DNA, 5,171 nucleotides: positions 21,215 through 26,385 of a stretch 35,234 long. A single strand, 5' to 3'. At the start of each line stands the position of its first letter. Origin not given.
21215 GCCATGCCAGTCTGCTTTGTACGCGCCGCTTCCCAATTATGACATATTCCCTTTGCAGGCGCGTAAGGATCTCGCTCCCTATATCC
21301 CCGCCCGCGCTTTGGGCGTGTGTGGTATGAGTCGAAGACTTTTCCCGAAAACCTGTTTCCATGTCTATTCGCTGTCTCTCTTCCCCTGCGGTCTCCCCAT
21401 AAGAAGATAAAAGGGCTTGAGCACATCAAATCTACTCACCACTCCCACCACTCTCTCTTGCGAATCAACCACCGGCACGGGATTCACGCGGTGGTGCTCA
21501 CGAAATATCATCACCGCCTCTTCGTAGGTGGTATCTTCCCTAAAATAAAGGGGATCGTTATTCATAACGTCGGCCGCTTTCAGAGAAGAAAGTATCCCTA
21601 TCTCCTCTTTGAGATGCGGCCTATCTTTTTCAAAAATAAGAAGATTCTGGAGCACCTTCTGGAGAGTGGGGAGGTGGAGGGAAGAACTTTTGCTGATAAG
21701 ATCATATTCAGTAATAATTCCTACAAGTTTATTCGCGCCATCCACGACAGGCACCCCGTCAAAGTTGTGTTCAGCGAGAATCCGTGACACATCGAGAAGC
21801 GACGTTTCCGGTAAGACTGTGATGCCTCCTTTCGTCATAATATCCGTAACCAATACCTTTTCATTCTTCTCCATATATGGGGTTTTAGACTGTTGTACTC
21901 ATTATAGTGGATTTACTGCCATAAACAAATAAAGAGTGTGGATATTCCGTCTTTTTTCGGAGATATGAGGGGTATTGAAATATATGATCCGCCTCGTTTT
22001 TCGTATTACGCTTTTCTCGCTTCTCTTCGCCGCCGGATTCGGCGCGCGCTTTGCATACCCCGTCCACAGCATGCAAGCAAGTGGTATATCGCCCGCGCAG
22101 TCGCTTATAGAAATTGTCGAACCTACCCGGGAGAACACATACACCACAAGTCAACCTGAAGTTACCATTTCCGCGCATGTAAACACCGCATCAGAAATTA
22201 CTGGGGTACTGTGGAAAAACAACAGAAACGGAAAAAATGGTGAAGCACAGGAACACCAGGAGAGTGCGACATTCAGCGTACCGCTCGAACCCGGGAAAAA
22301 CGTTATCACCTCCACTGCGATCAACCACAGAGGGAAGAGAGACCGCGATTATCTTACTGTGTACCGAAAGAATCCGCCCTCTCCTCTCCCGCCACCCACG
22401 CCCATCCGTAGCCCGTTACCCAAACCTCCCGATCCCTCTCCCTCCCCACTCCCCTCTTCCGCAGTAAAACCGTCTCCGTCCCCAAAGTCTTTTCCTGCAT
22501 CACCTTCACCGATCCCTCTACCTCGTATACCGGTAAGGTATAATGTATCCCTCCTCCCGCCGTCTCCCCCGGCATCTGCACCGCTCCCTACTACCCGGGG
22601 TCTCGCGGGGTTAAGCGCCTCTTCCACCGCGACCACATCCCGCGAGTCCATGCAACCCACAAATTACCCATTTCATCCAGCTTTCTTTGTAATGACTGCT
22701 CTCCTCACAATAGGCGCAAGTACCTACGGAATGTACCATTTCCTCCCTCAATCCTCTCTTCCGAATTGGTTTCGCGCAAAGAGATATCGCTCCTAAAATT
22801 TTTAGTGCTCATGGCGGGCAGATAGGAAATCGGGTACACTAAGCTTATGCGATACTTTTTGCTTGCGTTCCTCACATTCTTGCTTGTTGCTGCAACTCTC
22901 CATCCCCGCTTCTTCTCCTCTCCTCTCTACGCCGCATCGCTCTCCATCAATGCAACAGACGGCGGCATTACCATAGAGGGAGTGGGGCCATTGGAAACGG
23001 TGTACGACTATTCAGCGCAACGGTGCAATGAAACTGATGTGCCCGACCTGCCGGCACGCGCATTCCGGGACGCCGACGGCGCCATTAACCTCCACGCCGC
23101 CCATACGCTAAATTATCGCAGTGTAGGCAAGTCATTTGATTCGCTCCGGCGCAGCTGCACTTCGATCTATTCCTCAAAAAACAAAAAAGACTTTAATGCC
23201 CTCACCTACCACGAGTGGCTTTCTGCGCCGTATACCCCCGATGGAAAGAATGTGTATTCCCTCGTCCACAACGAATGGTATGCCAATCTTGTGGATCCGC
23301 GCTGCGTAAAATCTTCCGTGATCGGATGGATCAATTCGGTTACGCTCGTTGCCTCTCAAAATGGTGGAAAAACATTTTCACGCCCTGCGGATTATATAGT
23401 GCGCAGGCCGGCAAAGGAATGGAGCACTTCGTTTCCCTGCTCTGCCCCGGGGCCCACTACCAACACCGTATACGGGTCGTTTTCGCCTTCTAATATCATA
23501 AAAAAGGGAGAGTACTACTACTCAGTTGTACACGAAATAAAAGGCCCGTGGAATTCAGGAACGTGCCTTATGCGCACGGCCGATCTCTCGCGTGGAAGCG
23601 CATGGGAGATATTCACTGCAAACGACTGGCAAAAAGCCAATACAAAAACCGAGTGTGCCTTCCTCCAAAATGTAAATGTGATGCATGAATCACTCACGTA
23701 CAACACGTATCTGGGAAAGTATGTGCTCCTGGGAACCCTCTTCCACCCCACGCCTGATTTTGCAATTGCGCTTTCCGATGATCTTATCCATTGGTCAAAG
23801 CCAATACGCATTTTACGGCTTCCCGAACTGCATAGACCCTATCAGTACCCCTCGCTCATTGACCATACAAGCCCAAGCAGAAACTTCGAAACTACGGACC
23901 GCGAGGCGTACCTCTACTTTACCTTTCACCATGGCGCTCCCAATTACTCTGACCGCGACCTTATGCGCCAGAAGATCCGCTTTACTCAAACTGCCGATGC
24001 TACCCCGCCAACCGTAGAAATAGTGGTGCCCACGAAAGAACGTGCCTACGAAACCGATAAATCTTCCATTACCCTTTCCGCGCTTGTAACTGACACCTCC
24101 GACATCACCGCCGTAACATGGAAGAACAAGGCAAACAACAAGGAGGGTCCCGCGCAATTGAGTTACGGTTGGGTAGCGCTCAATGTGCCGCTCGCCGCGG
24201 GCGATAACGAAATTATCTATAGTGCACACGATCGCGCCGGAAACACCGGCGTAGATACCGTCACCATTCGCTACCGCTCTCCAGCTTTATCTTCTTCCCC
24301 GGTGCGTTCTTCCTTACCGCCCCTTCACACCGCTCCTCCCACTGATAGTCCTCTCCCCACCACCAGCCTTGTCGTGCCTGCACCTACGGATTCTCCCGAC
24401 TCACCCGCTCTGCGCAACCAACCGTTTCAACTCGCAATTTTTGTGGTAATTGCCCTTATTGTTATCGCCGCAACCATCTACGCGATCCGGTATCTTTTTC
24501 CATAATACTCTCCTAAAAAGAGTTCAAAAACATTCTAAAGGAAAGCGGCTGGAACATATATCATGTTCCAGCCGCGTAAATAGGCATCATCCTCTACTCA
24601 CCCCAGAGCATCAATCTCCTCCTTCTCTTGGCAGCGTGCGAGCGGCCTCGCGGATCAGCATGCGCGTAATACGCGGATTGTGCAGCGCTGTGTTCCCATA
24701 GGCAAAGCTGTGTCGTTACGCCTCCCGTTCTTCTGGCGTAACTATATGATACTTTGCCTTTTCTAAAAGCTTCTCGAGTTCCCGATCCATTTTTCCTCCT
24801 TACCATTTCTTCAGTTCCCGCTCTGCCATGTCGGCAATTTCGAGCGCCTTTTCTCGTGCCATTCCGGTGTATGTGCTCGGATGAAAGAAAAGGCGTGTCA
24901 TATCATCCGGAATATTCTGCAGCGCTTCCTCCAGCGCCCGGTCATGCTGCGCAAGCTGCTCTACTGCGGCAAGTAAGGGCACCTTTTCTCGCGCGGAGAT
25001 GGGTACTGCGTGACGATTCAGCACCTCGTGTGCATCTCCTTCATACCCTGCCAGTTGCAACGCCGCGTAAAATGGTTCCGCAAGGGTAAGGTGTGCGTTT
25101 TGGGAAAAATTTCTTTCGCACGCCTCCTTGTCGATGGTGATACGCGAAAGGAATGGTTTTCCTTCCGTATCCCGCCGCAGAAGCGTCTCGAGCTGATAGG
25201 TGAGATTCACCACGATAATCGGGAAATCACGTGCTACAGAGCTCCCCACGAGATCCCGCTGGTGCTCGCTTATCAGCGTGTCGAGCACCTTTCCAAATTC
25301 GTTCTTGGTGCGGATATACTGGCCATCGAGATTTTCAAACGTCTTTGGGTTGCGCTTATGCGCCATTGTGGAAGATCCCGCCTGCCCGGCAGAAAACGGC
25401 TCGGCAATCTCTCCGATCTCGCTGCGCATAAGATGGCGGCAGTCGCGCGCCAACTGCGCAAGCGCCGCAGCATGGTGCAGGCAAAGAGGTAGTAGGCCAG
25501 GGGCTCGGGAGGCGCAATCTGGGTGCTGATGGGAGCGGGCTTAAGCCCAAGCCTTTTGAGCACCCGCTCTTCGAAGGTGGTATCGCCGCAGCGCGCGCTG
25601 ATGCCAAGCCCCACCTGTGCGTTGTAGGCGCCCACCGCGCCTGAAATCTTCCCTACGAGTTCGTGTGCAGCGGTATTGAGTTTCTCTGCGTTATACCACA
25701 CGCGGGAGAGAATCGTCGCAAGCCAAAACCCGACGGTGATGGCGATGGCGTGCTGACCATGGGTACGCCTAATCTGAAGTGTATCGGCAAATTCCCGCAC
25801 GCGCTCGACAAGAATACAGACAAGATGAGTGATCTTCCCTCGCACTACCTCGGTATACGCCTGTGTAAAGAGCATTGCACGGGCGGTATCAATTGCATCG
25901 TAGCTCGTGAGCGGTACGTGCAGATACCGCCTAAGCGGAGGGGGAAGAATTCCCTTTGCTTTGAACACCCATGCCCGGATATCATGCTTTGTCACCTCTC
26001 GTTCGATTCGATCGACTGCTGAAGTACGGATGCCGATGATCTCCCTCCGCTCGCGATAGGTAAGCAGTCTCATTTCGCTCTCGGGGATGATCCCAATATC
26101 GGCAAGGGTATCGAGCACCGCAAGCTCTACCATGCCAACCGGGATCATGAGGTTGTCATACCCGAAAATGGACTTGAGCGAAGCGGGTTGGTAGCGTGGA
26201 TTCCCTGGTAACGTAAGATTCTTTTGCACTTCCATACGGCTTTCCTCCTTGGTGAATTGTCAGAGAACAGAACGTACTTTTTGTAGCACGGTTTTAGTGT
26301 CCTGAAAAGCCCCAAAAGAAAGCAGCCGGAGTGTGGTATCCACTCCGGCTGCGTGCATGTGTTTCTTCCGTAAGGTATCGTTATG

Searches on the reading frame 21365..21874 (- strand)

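Call 26: search_protein_families(library=pfam, proteins=[window:21365-21874:-], max_evalue=0.001)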
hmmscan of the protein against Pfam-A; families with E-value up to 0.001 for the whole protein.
window:21365-21874:- (169 aa): 1 family
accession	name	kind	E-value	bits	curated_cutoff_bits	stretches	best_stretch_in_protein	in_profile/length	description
PF00571.33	CBS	-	2e-30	105.3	24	2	9-62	1-54/57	CBS domain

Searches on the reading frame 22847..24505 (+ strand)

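Call 26: search_protein_families(library=pfam, proteins=[window:22847-24505:+], max_evalue=0.001)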
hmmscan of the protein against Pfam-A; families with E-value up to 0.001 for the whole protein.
window:22847-24505:+ (552 aa): 1 family
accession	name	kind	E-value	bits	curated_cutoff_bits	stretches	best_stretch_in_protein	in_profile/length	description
PF13810.12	DUF4185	-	0.00099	18.9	39.5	0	166-336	128-287/309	Domain of unknown function (DUF4185)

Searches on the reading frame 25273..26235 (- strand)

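Call 26: search_protein_families(library=pfam, proteins=[window:25273-26235:-], max_evalue=0.001)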
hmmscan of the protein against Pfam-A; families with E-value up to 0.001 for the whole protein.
window:25273-26235:- (320 aa): 1 family
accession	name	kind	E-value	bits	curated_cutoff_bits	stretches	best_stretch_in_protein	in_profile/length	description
PF00206.25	Lyase_1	-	2.4e-17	63.8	27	1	101-255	101-254/312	Lyase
